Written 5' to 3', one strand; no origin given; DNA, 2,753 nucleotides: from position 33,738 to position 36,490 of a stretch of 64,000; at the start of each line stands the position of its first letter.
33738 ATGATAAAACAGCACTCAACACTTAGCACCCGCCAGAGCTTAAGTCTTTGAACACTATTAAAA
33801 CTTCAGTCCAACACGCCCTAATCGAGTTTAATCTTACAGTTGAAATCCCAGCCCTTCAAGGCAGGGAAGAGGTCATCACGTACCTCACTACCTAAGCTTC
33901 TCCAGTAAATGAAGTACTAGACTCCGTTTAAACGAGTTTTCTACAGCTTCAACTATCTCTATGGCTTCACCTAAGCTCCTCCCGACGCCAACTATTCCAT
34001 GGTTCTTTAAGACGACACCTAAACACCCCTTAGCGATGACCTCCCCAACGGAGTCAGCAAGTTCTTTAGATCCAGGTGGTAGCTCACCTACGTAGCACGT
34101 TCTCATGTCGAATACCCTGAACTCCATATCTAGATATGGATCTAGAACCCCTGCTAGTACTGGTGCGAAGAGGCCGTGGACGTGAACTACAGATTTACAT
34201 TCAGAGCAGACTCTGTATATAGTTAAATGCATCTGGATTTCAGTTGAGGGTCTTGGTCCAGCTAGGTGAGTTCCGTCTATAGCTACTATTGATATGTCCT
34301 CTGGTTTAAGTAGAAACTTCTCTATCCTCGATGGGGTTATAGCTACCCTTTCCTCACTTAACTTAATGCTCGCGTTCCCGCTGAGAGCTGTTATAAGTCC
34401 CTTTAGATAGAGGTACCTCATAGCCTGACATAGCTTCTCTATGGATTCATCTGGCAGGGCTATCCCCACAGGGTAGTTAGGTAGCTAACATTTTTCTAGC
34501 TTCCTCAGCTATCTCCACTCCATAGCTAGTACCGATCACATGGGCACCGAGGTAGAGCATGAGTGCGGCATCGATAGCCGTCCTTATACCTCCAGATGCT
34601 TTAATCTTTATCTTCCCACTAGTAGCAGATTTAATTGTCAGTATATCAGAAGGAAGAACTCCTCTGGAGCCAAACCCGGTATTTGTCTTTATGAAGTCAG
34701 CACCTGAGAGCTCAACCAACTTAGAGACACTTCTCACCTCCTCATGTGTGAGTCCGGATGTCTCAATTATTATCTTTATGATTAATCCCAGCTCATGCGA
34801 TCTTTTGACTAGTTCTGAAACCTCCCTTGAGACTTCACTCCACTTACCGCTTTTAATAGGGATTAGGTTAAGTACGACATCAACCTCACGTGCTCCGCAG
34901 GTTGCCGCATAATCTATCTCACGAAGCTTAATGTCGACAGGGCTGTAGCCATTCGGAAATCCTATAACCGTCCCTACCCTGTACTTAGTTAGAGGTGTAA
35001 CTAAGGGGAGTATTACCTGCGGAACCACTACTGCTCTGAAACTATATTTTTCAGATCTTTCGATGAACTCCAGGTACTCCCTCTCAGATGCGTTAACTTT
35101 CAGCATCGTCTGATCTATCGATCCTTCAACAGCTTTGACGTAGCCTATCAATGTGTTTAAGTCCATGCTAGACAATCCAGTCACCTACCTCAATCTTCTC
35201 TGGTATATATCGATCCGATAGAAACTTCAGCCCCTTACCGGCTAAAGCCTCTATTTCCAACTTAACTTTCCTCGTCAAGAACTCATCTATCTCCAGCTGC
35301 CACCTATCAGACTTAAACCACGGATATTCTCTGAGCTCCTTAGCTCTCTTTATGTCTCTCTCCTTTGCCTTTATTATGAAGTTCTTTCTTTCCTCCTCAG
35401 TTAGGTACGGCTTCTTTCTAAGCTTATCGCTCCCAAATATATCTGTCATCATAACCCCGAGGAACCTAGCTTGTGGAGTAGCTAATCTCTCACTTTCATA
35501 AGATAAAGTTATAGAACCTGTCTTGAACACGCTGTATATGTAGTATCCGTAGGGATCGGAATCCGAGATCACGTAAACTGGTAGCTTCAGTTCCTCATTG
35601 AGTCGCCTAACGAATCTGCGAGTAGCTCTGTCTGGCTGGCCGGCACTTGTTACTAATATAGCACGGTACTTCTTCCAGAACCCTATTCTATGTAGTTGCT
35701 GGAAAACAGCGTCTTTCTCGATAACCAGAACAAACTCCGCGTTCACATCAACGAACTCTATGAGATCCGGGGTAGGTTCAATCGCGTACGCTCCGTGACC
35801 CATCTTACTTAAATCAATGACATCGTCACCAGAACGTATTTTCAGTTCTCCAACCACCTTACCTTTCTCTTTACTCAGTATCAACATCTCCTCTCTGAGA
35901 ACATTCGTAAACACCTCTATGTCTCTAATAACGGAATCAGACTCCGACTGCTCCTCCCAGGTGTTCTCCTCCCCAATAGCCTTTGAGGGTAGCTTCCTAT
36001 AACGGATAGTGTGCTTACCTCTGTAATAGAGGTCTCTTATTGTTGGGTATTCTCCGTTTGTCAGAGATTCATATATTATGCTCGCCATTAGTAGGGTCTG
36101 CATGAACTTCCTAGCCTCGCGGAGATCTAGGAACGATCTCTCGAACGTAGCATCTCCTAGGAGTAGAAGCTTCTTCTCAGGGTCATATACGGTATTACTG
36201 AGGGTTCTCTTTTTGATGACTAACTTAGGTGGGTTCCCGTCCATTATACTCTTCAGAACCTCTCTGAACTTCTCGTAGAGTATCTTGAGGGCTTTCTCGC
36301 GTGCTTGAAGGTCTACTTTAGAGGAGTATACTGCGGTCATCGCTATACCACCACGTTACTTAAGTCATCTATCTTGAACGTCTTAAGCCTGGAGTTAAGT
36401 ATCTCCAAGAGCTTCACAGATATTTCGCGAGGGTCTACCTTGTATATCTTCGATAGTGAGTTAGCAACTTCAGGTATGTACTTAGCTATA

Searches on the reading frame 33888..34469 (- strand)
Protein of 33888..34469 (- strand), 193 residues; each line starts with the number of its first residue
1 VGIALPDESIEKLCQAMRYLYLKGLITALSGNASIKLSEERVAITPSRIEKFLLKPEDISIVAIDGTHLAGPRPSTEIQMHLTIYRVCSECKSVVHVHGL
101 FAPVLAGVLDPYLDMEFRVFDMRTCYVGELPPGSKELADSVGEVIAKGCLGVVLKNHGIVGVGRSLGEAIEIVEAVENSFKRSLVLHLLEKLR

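Call 10: search_protein_families(library=pfam, proteins=[window:33888-34469:-])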
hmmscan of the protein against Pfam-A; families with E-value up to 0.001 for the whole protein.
window:33888-34469:- (193 aa): 1 family
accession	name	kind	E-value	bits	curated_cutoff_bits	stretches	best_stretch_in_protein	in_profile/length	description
PF00596.27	Aldolase_II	-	1.5e-36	126.5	22.2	1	11-181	1-180/183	Class II Aldolase and Adducin N-terminal domain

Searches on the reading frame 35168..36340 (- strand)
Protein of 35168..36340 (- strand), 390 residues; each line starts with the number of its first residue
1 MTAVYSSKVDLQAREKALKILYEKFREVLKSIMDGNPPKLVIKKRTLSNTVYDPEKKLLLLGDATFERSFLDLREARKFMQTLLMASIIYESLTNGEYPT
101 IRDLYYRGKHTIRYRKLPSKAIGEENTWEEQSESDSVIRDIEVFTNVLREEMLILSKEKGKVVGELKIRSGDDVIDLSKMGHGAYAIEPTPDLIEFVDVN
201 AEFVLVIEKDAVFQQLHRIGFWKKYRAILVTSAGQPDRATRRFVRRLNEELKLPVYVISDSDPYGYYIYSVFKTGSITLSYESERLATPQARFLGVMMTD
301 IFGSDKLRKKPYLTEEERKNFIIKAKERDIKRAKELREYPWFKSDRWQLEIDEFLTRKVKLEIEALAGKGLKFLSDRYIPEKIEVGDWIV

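Call 14: search_protein_families(library=pfam, proteins=[window:35168-36340:-])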
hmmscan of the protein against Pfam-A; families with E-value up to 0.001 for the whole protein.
window:35168-36340:- (390 aa): 3 families
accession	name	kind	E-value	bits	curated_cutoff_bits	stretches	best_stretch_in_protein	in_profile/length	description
PF21180.3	TOP6A-Spo11_Toprim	-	1e-59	201.7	24.1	1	203-383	1-170/170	Topoisomerase 6 subunit A/Spo11, Toprim domain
PF04406.19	TP6A_N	-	3.8e-19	68.7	26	1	77-154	1-62/62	Type IIB DNA topoisomerase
PF20768.2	Topo_VI_alpha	-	1.7e-08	34.5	23.6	1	158-199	2-49/50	All-beta domain in DNA topoisomerase VI alpha subunit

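Call 43: find_related_loci(query=window:35168-36340:-, collection=metagenome_contigs, flank=10000)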
Query window:35168-36340:- (390 aa) in metagenome_contigs; peptide patterns used: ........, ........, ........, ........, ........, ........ (x = any residue, [..] = any of these).
258 stretches matched a pattern; 219 encode a relative of the query (tblastn E <= 1e-3); the best 80 are kept; 80 distinct loci.
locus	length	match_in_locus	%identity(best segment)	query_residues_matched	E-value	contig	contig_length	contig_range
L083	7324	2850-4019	94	1-390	0e+0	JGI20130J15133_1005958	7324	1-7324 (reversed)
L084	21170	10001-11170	94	1-390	0e+0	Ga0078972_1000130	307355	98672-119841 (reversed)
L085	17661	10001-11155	88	5-389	0e+0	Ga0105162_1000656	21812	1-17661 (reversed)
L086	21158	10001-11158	87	5-390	0e+0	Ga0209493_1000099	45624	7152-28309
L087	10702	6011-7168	87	5-390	0e+0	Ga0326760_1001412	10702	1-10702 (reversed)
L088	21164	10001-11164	86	2-389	0e+0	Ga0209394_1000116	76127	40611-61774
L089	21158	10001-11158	84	5-390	0e+0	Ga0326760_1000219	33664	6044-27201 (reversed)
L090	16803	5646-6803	84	5-390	0e+0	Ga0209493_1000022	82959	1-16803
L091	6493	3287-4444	76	3-389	0e+0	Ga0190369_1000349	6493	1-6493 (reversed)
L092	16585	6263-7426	75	2-389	0e+0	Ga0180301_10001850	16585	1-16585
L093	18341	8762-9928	75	1-389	0e+0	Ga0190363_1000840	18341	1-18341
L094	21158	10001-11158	75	4-389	0e+0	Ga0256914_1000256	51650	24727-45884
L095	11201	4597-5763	74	1-389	0e+0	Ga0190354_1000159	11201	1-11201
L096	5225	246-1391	76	7-389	0e+0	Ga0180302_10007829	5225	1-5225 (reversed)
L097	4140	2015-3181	74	1-389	0e+0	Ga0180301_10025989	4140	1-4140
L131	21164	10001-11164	72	1-389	0e+0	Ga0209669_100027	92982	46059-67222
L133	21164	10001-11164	72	1-389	0e+0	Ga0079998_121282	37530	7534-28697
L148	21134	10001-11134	73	9-389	0e+0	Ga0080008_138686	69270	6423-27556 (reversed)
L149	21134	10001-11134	73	9-389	0e+0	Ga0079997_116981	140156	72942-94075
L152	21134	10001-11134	73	9-389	0e+0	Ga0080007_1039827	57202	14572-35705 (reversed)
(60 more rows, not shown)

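Call 50: search_protein_families(library=pfam, proteins=[L133:8625-9881:-, L133:2185-3339:+, L133:12179-13756:-, L133:1214-2182:+, L133:14329-14907:+, L133:7125-7832:-, L133:446-1183:+, L133:4347-4928:-, L133:15603-16031:+, L133:16154-16879:-])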
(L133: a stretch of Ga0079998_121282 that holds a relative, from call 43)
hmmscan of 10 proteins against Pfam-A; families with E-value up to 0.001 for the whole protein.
L133:8625-9881:- (418 aa): 4 families
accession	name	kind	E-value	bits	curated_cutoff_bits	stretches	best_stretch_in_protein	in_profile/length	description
PF00266.25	Aminotran_5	-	4.3e-123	411.4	21.5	1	18-395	1-371/371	Aminotransferase class-V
PF01041.23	DegT_DnrJ_EryC1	-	4.2e-06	26.7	19.8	1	67-198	31-150/360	DegT/DnrJ/EryC1/StrS aminotransferase family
PF01053.26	Cys_Met_Meta_PP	-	1.5e-05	24.2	27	1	98-222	83-201/381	Cys/Met metabolism PLP-dependent enzyme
PF03841.19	SelA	-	0.00069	19.2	22.8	0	158-239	137-233/367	L-seryl-tRNA selenium transferase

L133:2185-3339:+ (384 aa): 16 families
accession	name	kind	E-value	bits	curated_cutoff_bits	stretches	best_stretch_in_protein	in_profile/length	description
PF00004.35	AAA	-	3.3e-34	118.6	21.2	1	148-281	1-130/131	ATPase family associated with various cellular activities (AAA)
PF17862.7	AAA_lid_3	-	1.7e-10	40.7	27.2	1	304-339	1-36/45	AAA+ lid domain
PF04212.24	MIT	-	6.3e-10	39.4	30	1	15-77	3-65/66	MIT (microtubule interacting and transport) domain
PF09336.16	Vps4_C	-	5.8e-07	29.8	21.3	1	349-382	28-61/61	Vps4 C terminal oligomerisation domain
PF00515.34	TPR_1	-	2.6e-06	27.5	27.8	1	16-45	1-30/34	Tetratricopeptide repeat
PF13401.12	AAA_22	-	1.8e-05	25.5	27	0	148-225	8-97/130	AAA domain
PF13191.12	AAA_16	-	5e-05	24.3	32.6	0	146-181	25-63/167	AAA ATPase domain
PF07724.20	AAA_2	-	6.2e-05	23.5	27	1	148-240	6-97/166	AAA domain (Cdc48 subfamily)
PF06068.19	TIP49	-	6.3e-05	22.7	23.8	1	145-190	50-97/347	TIP49 P-loop domain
PF24883.2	NPHP3_N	-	0.00013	22.7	24.8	0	149-171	26-48/164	Nephrocystin 3, N-terminal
PF13479.12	AAA_24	-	0.00017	22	27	1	148-253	5-110/195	AAA domain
PF07719.23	TPR_2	-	0.00021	21.6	27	1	16-45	1-30/34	Tetratricopeptide repeat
PF13671.12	AAA_33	-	0.00029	21.6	27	0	148-212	2-75/143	AAA domain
PF05496.18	RuvB_N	-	0.00036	20.8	27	1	147-174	35-62/159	Holliday junction DNA helicase RuvB P-loop domain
PF01637.24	ATPase_2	-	0.0008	19.7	33.2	0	187-261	92-156/225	ATPase domain predominantly from Archaea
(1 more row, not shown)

L133:12179-13756:- (525 aa): 4 families
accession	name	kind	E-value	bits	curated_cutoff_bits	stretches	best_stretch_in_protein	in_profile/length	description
PF09239.17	Topo-VIb_trans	-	2.4e-63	213.1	24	1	311-470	1-158/159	Topoisomerase VI B subunit, transducer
PF02518.31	HATPase_c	-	2.1e-11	44.7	26.4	1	32-136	4-97/111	Histidine kinase-, DNA gyrase B-, and HSP90-like ATPase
PF13589.12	HATPase_c_3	-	4.9e-06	27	25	1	37-147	6-105/137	Histidine kinase-, DNA gyrase B-, and HSP90-like ATPase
PF05833.16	NFACT_N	-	8.2e-05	22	31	1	228-303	162-237/456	NFACT N-terminal and middle domains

L133:1214-2182:+ (322 aa): 0 families

L133:14329-14907:+ (192 aa): 0 families

L133:7125-7832:- (235 aa): 1 family
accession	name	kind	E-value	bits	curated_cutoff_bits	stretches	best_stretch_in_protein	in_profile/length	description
PF01902.24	Diphthami_syn_2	-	1.1e-45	156.3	23.2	1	3-224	2-216/219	Diphthamide synthase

L133:446-1183:+ (245 aa): 1 family
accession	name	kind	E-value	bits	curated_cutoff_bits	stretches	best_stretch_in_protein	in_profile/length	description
PF18822.6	CdvA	-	2.9e-34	118.2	30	1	96-210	1-115/123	CdvA-like coiled-coil domain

L133:4347-4928:- (193 aa): 1 family
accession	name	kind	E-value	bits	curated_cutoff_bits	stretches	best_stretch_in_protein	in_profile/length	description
PF07282.18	Cas12f1-like_TNB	-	1.4e-12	48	26.3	1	69-135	1-60/60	Cas12f1-like, TNB domain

L133:15603-16031:+ (142 aa): 1 family
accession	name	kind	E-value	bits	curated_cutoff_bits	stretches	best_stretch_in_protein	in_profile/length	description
PF02675.21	AdoMet_dc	-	7.1e-35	120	25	1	31-135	1-106/107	S-adenosylmethionine decarboxylase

L133:16154-16879:- (241 aa): 3 families
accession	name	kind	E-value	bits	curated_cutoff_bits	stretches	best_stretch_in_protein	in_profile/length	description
PF00121.24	TIM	-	4.4e-35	121.8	20.1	1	10-217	1-237/245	Triosephosphate isomerase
PF05690.20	ThiG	-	2.2e-06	27.7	23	1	178-222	174-217/247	Thiazole biosynthesis protein ThiG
PF00218.27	IGPS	-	0.00023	20.9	27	1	172-222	200-251/254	Indole-3-glycerol phosphate synthase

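Call 85: search_protein_families(library=pfam, proteins=[L133:14329-14907:+, L133:14961-15239:+, L133:15236-15448:+, L133:4994-5296:-, L133:5357-5683:-], max_evalue=1)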
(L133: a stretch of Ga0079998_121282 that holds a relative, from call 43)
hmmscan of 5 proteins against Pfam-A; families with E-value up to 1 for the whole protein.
L133:14329-14907:+ (192 aa): 2 families
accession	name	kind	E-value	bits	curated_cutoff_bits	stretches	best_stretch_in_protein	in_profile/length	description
PF01385.25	OrfB_IS605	-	0.017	15.8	30.5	1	86-182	12-107/120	Probable transposase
PF20445.3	RHS_N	-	0.019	15.3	21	1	82-134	68-116/127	Retrotransposon hot spot proteins N-terminal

L133:14961-15239:+ (92 aa): 20 families
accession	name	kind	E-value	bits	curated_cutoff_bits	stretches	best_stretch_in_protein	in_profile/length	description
PF07282.18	Cas12f1-like_TNB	-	2.5e-16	60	26.3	1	3-67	1-60/60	Cas12f1-like, TNB domain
PF22191.2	IBR_1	-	0.0024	18.2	27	1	32-56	5-30/47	IBR domain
PF00130.28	C1_1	-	0.0061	16.8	26.5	1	30-58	11-39/53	Phorbol esters/diacylglycerol binding domain (C1 domain)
PF23548.1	Zn_ribbon_FGT1_2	-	0.01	15.8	27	1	44-56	17-29/35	FORGETTER1 second zinc ribbon domain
PF12773.13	DZR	-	0.014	16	27.3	1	30-58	12-35/45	Double zinc ribbon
PF07191.17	Zn_ribbon_6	-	0.014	15.8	25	1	32-58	2-27/67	Double zinc ribbon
PF01155.25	HypA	-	0.016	15.6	28.9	1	28-57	68-96/112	Hydrogenase/urease nickel incorporation, metallochaperone, hypA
PF03119.21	DNA_ligase_ZBD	-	0.024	15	25.8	1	32-51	1-21/27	NAD-dependent DNA ligase C4 zinc finger domain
PF22747.2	Zn_ribbon_DUF2089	-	0.028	15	27.6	0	46-54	11-19/32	DUF2089 zinc ribbon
PF21276.3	ZNF512_C2HC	-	0.043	13.9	27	0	43-55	9-21/38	Zinc finger protein 512, C2HC zinc finger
PF24460.1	DUF7575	-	0.055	13.3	28.5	0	49-61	5-17/28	Domain of unknown function (DUF7575)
PF23470.1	Zn_ribbon_PF0610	-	0.095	12.9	26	0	31-39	19-27/39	PF0610 rubredoxin-like zinc beta-ribbon domain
PF21349.2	RUBY_RBDX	-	0.1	12.5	26.5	0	49-58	18-27/30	Rubrerythrin, rubredoxin-like domain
PF23146.2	Zf_IFT144_1st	-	0.15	12.4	27.5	1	30-53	4-24/25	IFT144, first zinc finger domain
PF19335.5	HMBD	-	0.22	12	23.6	1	32-43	17-28/28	Heavy metal binding domain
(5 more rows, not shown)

L133:15236-15448:+ (70 aa): 0 families

L133:4994-5296:- (100 aa): 1 family
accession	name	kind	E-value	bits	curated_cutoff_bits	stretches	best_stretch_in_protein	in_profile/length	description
PF01385.25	OrfB_IS605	-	0.0024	18.5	30.5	1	61-99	9-47/120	Probable transposase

L133:5357-5683:- (108 aa): 0 families

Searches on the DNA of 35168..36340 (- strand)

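Call 76: search_rna_families(sources=[L084, L133, L131], threshold=evalue, max_evalue=1)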
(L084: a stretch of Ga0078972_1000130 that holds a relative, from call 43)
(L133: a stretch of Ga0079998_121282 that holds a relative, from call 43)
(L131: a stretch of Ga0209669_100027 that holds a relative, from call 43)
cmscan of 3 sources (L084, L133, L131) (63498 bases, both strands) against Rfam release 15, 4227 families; matches with E-value up to 1: 11.
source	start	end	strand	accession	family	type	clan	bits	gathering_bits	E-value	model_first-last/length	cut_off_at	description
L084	2132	2237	-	RF00005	tRNA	Gene; tRNA;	CL00001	55.7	29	2.7e-09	1-71/71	no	tRNA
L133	15203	15333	+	RF00062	HgcC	Gene;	-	32.9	50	0.00084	1-130/130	no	HgcC family RNA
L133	152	263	-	RF00062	HgcC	Gene;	-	29.2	50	0.0084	1-130/130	no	HgcC family RNA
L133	11928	12057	+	RF00062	HgcC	Gene;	-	27.3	50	0.028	1-130/130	no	HgcC family RNA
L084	2460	2557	+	RF00062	HgcC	Gene;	-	25.6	50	0.076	1-130/130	no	HgcC family RNA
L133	11363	11485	-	RF00062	HgcC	Gene;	-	25.2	50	0.1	1-130/130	no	HgcC family RNA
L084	11598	11688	+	RF00062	HgcC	Gene;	-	24.5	50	0.15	1-130/130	no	HgcC family RNA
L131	16840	16949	-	RF00062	HgcC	Gene;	-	23.9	50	0.23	1-130/130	no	HgcC family RNA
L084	16689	16797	+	RF00062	HgcC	Gene;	-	22.8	50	0.44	1-130/130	no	HgcC family RNA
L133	8554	8658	+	RF00062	HgcC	Gene;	-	22.2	50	0.65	1-130/130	no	HgcC family RNA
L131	17048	17146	-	RF01296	snoU85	Gene; snRNA; snoRNA; HACA-box;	CL00082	18.9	41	0.61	1-329/329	no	Small nucleolar RNA U85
